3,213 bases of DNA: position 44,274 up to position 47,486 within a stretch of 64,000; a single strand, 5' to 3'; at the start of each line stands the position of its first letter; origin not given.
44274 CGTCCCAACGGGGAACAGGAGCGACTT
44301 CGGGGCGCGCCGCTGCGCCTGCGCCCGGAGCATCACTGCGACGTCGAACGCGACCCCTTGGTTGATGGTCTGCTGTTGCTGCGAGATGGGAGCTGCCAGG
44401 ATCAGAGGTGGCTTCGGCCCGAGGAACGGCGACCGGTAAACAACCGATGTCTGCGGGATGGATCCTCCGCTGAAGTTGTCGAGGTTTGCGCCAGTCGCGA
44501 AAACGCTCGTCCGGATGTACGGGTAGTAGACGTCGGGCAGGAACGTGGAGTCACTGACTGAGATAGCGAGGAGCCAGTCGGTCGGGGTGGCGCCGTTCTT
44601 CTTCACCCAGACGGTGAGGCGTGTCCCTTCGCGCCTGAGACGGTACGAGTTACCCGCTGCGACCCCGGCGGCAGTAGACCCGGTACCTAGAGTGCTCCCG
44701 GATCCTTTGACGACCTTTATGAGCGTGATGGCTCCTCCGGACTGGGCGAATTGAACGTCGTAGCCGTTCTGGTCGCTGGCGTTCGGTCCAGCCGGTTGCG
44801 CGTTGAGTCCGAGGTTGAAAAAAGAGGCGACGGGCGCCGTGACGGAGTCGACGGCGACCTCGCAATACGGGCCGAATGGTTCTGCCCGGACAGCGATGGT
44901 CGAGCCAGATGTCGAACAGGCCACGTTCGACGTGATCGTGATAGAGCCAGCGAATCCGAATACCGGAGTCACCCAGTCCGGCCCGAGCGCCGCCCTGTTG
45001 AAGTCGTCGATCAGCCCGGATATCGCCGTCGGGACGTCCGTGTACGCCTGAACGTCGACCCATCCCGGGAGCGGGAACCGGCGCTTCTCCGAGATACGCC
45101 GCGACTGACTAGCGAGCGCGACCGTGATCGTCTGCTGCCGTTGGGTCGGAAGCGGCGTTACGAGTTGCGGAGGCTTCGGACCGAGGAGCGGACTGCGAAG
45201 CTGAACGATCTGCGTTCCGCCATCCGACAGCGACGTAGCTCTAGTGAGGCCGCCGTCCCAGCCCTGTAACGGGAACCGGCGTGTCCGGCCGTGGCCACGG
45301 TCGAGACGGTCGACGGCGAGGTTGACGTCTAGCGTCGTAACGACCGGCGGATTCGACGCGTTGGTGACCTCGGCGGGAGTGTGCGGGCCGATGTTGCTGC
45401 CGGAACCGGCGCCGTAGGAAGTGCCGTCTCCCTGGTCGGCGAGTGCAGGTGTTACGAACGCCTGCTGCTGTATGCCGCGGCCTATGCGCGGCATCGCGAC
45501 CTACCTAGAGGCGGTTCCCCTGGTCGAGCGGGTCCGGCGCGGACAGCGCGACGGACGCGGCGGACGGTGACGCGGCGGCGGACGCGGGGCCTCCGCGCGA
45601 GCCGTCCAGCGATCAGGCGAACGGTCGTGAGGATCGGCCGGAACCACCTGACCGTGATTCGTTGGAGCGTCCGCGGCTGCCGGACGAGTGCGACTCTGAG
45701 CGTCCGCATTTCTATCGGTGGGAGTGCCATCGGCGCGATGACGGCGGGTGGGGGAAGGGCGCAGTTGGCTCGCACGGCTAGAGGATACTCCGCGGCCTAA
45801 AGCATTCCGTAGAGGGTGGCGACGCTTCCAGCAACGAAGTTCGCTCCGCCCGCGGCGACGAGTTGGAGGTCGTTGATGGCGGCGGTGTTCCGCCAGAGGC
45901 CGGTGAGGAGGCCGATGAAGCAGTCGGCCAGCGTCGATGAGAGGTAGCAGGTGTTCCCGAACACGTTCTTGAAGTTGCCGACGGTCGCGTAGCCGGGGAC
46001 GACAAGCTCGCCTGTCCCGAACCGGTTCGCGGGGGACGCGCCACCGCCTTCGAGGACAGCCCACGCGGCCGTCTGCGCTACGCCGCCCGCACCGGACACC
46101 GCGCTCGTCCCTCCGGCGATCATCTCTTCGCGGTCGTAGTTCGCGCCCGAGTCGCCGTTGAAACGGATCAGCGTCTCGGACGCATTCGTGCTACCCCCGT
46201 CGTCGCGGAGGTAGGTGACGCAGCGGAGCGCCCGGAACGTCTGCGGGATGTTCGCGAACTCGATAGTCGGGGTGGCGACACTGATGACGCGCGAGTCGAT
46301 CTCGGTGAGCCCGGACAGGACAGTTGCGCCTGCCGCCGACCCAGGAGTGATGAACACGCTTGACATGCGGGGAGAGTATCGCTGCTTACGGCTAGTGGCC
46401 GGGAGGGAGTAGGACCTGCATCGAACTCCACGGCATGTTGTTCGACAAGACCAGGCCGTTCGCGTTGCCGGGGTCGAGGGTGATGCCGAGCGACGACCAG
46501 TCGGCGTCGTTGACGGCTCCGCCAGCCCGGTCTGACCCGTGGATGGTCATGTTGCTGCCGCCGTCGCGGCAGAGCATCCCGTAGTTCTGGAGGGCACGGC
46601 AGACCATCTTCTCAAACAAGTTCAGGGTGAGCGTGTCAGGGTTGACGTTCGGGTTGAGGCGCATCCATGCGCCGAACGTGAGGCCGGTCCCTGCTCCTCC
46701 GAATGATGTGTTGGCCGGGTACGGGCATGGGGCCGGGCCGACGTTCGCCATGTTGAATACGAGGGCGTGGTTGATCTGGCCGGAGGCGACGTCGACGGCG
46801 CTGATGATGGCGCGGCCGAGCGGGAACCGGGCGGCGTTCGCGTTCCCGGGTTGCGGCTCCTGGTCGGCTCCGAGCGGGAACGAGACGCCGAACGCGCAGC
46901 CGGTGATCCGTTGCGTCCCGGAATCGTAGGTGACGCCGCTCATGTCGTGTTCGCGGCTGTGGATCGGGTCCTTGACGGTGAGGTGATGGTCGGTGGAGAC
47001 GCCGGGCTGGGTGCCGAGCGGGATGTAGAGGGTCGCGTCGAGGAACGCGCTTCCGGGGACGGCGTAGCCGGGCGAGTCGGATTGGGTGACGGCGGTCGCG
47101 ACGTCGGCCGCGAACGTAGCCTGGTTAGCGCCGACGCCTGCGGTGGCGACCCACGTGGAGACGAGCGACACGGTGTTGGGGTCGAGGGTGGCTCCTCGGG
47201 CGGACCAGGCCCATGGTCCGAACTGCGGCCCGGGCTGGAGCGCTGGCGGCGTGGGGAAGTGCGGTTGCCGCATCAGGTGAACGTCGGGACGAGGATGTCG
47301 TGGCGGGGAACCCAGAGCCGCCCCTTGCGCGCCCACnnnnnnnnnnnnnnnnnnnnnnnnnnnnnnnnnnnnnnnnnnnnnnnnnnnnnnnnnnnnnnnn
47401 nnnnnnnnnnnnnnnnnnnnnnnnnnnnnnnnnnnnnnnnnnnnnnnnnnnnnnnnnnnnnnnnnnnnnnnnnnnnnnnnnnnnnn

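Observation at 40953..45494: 1513-aa protein with ~22 tandem Arg/Pro-rich repeats ending in (T/I)RPR(P/K)T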

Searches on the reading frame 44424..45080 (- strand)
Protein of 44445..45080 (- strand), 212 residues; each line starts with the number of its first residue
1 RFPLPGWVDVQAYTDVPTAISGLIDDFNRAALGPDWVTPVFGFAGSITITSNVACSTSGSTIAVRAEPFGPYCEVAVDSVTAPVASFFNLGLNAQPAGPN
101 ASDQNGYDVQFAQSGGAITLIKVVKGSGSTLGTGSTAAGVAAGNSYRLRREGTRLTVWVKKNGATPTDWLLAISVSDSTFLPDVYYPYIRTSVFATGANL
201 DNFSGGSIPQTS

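Call 33: search_solved_structures(query=window:44445-45080:-, max_evalue=10)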
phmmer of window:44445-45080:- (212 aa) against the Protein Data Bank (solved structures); distinct sequences matched with E-value up to 10: 0.
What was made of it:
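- Tried and rejected: A PDB sequence search with the insert gave nothing (call 33).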

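Call 36: find_homologous_proteins(query=window:44445-45080:-, max_evalue=0.001)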
Query window:44445-45080:-: 1124 candidates shared short words with the query, none scored E <= 0.001.
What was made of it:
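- Tried and rejected: A word-index homologue search with the insert alone gave nothing (call 36).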

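Call 75: search_solved_structures(query=A4, max_evalue=10, show_alignments=1)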
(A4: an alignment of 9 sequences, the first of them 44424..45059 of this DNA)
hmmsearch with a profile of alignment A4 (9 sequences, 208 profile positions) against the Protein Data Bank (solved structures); distinct sequences matched with E-value up to 10: 28.
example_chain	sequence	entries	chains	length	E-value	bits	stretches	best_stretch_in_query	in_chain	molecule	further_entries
9ip8_B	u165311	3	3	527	0.023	17.7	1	55-158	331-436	HL-type bispecific diabody Ex3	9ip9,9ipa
5gs2_D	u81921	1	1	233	0.045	16.8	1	96-167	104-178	anti-repebody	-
5gs3_H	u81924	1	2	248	0.049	16.7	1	89-164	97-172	diabody protein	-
9lsh_D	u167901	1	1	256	0.058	16.4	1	89-164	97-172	Diabody (CitS VH-TLR3 VL)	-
8r9y_L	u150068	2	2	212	0.058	16.4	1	128-175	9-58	42H3 antibody light chain | 46E6 antibody heavy chain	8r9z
9lsj_D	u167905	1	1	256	0.067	16.2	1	90-164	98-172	Diabody (CitS VH-TLR3 VL)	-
9cuy_J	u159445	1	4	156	0.078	16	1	65-122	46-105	Tail tube protein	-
9cb9_B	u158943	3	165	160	0.083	15.9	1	65-122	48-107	Structural protein | Tail tube protein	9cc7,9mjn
4azz_A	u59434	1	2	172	0.12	15.4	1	94-191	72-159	LEVANASE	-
4b1l_A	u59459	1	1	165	0.13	15.2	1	87-191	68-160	LEVANASE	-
4b1m_A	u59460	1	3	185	0.18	14.8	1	94-191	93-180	LEVANASE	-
7cu5_B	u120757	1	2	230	0.2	14.7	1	95-157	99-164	camrelizumab-scFv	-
9b8j_L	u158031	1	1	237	0.23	14.5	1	121-175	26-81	ADI-36125 light chain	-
11zw_L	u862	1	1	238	0.29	14.2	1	125-175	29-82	PD3 Fab fragment light chain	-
7bep_B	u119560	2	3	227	0.34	13.9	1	116-175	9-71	COVOX-384 light chain | COVOX-384 Fab light chain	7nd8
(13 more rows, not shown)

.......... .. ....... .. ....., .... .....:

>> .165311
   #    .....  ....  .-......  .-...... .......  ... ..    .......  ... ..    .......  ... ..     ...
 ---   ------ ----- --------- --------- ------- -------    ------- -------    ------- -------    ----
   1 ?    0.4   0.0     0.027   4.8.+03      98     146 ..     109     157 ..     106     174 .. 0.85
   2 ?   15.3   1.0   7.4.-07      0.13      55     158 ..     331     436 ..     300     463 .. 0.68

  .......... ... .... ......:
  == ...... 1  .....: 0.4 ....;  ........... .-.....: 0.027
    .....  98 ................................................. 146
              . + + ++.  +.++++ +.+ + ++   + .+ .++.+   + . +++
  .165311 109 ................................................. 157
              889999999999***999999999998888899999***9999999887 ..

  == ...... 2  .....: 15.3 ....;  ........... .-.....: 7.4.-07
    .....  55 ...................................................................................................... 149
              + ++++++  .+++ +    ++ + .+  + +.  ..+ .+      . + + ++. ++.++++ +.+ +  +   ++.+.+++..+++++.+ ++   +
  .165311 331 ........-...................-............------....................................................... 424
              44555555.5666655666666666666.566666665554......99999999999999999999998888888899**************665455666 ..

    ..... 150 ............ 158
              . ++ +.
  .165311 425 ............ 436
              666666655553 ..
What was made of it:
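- Tried and rejected: The profile search gave nothing significant (call 75).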

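Call 76: search_protein_families(library=pfam, alignment_id=A4, max_evalue=1)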
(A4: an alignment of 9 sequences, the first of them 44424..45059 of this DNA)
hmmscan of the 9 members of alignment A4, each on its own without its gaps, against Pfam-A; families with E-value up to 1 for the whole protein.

A. member 1, window:44424-45059:- (212 aa): 1 family
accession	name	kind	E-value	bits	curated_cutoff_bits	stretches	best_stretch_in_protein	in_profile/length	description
PF09849.14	DUF2076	-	0.54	10.7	38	1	92-136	123-168/265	Uncharacterized protein conserved in bacteria (DUF2076)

B. families by the number of members that match (of 9 scanned): 3 families
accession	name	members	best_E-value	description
PF10925.13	DUF2680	1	0.17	Protein of unknown function (DUF2680)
PF01681.22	C6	1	0.51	C6 domain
PF09849.14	DUF2076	1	0.54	Uncharacterized protein conserved in bacteria (DUF2076)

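Call 83: predict_structure(alignment_id=A4)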
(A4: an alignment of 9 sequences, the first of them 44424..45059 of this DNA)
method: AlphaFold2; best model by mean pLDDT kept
length: 212 residues; sequences in the alignment: 9
mean_pLDDT: 73.8   pTM: 0.77
mean pLDDT of the five models: 73.8, 71.7, 69.1, 59.5, 59.0
residues with pLDDT >= 90: 20; 70-90: 123; 50-70: 48; < 50: 21
segments of 3 or more residues with pLDDT < 50: 1-7, 90-92, 207-212
pLDDT, mean of each block of 10 residues (from residue 1): 43 71 76 59 77 72 80 70 66 68 85 88 89 84 88 84 90 65 64 82 55 44
secondary structure, 60 per line:
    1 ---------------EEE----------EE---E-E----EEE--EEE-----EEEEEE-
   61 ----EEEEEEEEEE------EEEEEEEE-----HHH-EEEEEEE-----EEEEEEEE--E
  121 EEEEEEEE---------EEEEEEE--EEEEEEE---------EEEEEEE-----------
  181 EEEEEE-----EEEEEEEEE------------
elements in order: E16-18 E41-43 E46-48 E54-59 E65-74 E81-88 E98-104 E110-117 E120-128 E138-144 E147-153 E163-169 E181-186 E192-200

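Call 85: fold_search(model_id=the predicted structure, library=pdb)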
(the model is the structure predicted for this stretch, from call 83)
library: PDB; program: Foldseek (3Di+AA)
matches with E <= 10: 1563; with E <= 0.001: 246
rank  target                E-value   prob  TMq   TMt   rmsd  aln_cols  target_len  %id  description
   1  4b1m_A                8.1e-07  1.00  0.53  0.67   4.2       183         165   17  CARBOHYDRATE BINDING MODULE CBM66 FROM BACILLUS SUBTILIS (released 2012-12-12)
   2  4b1m_C                1.1e-06  1.00  0.55  0.70   4.1       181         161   18  CARBOHYDRATE BINDING MODULE CBM66 FROM BACILLUS SUBTILIS (released 2012-12-12)
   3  4azz_A                1.5e-06  1.00  0.53  0.66   4.3       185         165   18  Carbohydrate binding module CBM66 from Bacillus subtilis (released 2012-07-25)
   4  4b1l                  2.0e-06  1.00  0.52  0.66   4.4       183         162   17  CARBOHYDRATE BINDING MODULE CBM66 FROM BACILLUS SUBTILIS (released 2012-12-12)
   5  8jpg_A                2.5e-06  1.00  0.59  0.30   6.5       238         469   12  Cryo-EM structure of full-length ERGIC-53 with MCFD2 (released 2024-04-17)
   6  8jp7_A                3.0e-06  1.00  0.59  0.41   6.6       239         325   15  Cryo-EM structure of the head region of full-length ERGIC-53 with MCFD2 (Substate B) (released 2024-04-17)
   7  2duo_B                4.4e-06  1.00  0.58  0.52   6.6       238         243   15  Crystal structure of VIP36 exoplasmic/lumenal domain, Ca2+-bound form (released 2007-07-24)
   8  4b1m_B                4.7e-06  1.00  0.57  0.71   4.5       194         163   18  CARBOHYDRATE BINDING MODULE CBM66 FROM BACILLUS SUBTILIS (released 2012-12-12)
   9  8zdp_v                4.7e-06  1.00  0.60  0.19   4.3       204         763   15  Cryo-EM structure of Mycobacteriophage Douge Central fiber (gp20) (released 2025-06-25)
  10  8zdq_v                4.7e-06  1.00  0.60  0.17   4.3       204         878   15  Cryo-EM structure of Mycobacteriophage Douge complete baseplate (gp13, gp17, gp23, gp16, gp18 and gp20) (released 2025-06-25)
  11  6ms3_A                5.2e-06  1.00  0.58  0.27   4.7       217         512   18  Crystal structure of the GH43 protein BlXynB mutant (K247S) from Bacillus licheniformis (released 2019-04-17)
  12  5jox_B                5.5e-06  1.00  0.49  0.24   7.5       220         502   10  Bacteroides ovatus Xyloglucan PUL GH43A in complex with AraDNJ (released 2016-08-10)
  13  6ms3_B                6.1e-06  1.00  0.58  0.27   4.7       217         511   18  Crystal structure of the GH43 protein BlXynB mutant (K247S) from Bacillus licheniformis (released 2019-04-17)
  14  1yrz_A                6.8e-06  1.00  0.55  0.26   6.6       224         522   14  Crystal structure of xylan beta-1,4-xylosidase from Bacillus Halodurans C-125 (released 2005-02-22)
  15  2e6v_C                7.1e-06  1.00  0.57  0.52   5.9       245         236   15  Crystal structure of VIP36 exoplasmic/lumenal domain, Ca2+/Man3GlcNAc-bound form (released 2007-07-24)
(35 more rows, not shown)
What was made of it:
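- On ConA-like lectin/glucanase superfamily (insert aa 146-357): AF2 pLDDT 73.8, pTM 0.77, 14 strands (call 83); Foldseek PDB top hits CBM66, ERGIC-53, VIP36 and legume lectins at E 1e-6 to 1e-5, TM 0.5-0.7 (call 85)
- a ConA-like type, as in this protein (calls 83, 85);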

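Call 98: fold_search(model_id=the predicted structure, library=viral)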
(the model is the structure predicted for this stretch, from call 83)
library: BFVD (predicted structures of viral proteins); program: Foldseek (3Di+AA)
matches with E <= 10: 1535; with E <= 0.001: 167
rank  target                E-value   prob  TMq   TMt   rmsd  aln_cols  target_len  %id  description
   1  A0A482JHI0            5.1e-09  1.00  0.69  0.71   3.7       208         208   20  Uncharacterized protein [Mycobacterium phage Refuge]
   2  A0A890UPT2            6.0e-09  1.00  0.64  0.23   4.5       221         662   20  Minor tail protein [Gordonia phage RoyalG]
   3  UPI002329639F         7.0e-09  1.00  0.66  0.68   8.9       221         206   20  (no name look-up for this kind of identifier)
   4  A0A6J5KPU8            1.8e-08  1.00  0.68  0.34   3.0       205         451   18  Uncharacterized protein [uncultured Caudovirales phage]
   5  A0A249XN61            7.2e-08  1.00  0.61  0.26   3.5       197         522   19  Minor tail protein [Arthrobacter phage GurgleFerb]
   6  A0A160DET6            9.0e-08  1.00  0.63  0.23   4.3       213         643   19  Uncharacterized protein [Gordonia phage OneUp]
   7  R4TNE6                1.1e-07  1.00  0.52  0.48  12.7       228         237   14  (no name in the UniProt tables at hand)
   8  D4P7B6                1.2e-07  1.00  0.63  0.27   3.7       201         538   17  Tail fiber protein [Rhodococcus phage ReqiPepy6]
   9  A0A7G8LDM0            1.2e-07  1.00  0.64  0.38   4.3       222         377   18  (no name in the UniProt tables at hand)
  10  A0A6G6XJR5            1.8e-07  1.00  0.66  0.14   4.4       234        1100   16  Minor tail protein [Gordonia phage Skog]
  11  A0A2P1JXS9            1.9e-07  1.00  0.57  0.26   3.8       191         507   15  Lysin B [Rhodococcus phage Finch]
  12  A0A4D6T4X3            2.9e-07  1.00  0.61  0.17   4.4       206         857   18  (no name in the UniProt tables at hand)
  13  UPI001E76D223         5.4e-07  1.00  0.57  0.33   7.5       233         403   13  (no name look-up for this kind of identifier)
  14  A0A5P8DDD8            7.9e-07  1.00  0.59  0.25   4.6       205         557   19  Minor tail protein [Gordonia phage Suerte]
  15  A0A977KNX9            8.3e-07  1.00  0.61  0.15   3.8       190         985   17  (no name in the UniProt tables at hand)
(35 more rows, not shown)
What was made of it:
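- The nearest viral structural matches of this insert are minor tail and tail fibre proteins of Mycobacterium, Gordonia, Arthrobacter and Rhodococcus phages (E 5e-9 and weaker, TM 0.6-0.7; call 98), and the central fibre gp20 of mycobacteriophage Douge (call 85).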

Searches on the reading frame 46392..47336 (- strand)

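Call 13: search_protein_families(library=phrogs, proteins=[window:46392-47336:-], max_evalue=0.01)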
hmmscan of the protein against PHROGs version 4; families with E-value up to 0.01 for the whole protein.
window:46392-47336:- (314 aa): 1 family
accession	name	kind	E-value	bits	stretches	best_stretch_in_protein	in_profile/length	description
phrog_17388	-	tail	0.0064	16.3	1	166-265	324-427/702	minor tail protein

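Call 20: search_protein_families(library=pfam, proteins=[window:46392-47336:-], max_evalue=0.1)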
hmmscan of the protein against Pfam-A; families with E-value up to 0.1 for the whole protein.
window:46392-47336:- (314 aa): 0 families

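Call 103: search_protein_families(library=ncbifam, proteins=[window:46392-47336:-], max_evalue=0.1)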
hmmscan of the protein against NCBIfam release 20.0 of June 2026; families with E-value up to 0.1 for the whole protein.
window:46392-47336:- (314 aa): 0 families
